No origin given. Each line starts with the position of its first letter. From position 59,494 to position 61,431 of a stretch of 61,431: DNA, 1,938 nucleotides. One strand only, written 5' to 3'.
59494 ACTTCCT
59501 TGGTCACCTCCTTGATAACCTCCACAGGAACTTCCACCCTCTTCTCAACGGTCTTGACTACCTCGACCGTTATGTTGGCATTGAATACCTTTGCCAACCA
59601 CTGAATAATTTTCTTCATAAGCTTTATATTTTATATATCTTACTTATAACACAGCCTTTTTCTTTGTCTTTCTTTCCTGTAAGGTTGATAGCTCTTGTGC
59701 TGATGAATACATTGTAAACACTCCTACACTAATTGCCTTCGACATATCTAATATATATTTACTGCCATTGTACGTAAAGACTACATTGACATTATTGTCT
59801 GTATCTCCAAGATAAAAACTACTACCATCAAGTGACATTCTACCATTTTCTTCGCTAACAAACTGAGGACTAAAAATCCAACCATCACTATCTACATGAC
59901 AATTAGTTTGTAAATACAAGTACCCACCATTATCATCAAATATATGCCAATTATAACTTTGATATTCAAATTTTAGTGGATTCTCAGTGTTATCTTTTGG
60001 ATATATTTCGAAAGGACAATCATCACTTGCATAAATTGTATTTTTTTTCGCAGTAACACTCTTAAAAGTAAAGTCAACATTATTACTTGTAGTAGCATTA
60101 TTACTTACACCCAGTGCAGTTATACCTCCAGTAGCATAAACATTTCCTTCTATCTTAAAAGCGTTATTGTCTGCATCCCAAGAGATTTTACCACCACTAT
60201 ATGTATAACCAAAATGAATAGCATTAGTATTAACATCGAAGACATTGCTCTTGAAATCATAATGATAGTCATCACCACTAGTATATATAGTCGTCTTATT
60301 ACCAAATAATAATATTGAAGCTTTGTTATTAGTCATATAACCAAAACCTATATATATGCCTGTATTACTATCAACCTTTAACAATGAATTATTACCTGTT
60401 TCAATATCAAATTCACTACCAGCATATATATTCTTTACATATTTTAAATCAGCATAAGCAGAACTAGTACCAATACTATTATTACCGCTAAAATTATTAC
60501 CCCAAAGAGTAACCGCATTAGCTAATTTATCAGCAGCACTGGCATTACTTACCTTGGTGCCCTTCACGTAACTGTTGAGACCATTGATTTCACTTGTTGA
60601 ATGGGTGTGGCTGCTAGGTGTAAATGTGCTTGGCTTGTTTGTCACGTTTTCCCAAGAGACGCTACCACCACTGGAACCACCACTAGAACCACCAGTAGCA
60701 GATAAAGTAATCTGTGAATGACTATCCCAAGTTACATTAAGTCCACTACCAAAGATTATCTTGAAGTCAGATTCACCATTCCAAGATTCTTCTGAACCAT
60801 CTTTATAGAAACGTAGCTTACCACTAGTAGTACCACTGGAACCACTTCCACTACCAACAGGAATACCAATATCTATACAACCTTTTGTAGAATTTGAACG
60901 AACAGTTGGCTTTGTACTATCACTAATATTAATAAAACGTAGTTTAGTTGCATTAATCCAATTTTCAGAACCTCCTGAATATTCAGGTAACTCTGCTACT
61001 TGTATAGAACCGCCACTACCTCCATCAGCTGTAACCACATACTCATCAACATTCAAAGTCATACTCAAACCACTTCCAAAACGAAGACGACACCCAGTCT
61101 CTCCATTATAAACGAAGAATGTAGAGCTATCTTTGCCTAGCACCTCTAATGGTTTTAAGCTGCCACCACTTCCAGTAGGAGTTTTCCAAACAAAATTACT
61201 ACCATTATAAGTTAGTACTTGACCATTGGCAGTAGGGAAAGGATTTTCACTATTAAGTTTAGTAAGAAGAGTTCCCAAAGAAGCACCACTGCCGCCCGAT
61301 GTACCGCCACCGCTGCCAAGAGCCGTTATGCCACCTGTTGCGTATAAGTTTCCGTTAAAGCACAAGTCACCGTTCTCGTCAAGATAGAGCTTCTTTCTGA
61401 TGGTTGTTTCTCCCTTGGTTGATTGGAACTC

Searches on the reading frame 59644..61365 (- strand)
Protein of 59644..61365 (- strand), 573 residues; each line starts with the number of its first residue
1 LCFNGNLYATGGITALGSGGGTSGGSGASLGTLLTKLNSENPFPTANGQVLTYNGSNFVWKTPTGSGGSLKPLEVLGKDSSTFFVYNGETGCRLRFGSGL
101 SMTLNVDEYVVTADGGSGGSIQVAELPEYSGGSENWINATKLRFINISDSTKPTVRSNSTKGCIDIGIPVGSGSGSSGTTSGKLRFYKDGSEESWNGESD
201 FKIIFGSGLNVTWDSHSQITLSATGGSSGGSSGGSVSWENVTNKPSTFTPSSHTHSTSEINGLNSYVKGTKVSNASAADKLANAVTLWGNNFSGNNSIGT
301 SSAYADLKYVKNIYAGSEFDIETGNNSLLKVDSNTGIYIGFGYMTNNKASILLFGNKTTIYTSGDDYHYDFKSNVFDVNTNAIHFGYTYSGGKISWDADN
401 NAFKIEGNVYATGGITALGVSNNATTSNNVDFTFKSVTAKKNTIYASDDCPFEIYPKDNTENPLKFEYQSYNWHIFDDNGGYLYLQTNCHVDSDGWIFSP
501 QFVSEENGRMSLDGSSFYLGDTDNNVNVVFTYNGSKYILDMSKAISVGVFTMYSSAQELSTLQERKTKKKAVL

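Call 11: search_protein_families(library=phrogs, proteins=[window:59644-61365:-], max_evalue=0.001)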
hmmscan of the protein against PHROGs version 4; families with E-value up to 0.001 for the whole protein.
window:59644-61365:- (573 aa): 6 families
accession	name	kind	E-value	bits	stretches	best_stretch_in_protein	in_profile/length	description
phrog_14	-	tail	1.9e-11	44.7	1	231-332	169-266/366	minor tail protein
phrog_9574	-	tail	9.2e-09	35.2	1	232-326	180-270/773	tail protein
phrog_32325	-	tail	1.3e-06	29.1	1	209-284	44-121/241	tail protein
phrog_17509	-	unknown function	9.8e-06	26.2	1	234-338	13-107/281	-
phrog_5413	-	tail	3.1e-05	24.3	1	234-305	125-191/334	minor tail protein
phrog_988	-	tail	0.00015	22.3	1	217-412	260-422/574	tail protein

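Call 85: search_protein_families(library=pfam, proteins=[window:59644-61365:-], max_evalue=0.01)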
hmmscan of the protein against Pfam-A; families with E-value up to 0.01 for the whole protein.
window:59644-61365:- (573 aa): 0 families

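Call 89: search_solved_structures(query=window:59644-61365:-, max_evalue=0.1)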
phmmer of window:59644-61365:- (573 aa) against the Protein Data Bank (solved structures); distinct sequences matched with E-value up to 0.1: 1.
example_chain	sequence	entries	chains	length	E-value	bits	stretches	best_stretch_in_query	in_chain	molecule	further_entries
9d93_La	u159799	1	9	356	8.7e-14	54.1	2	230-366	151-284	Tail collar fibers, gp4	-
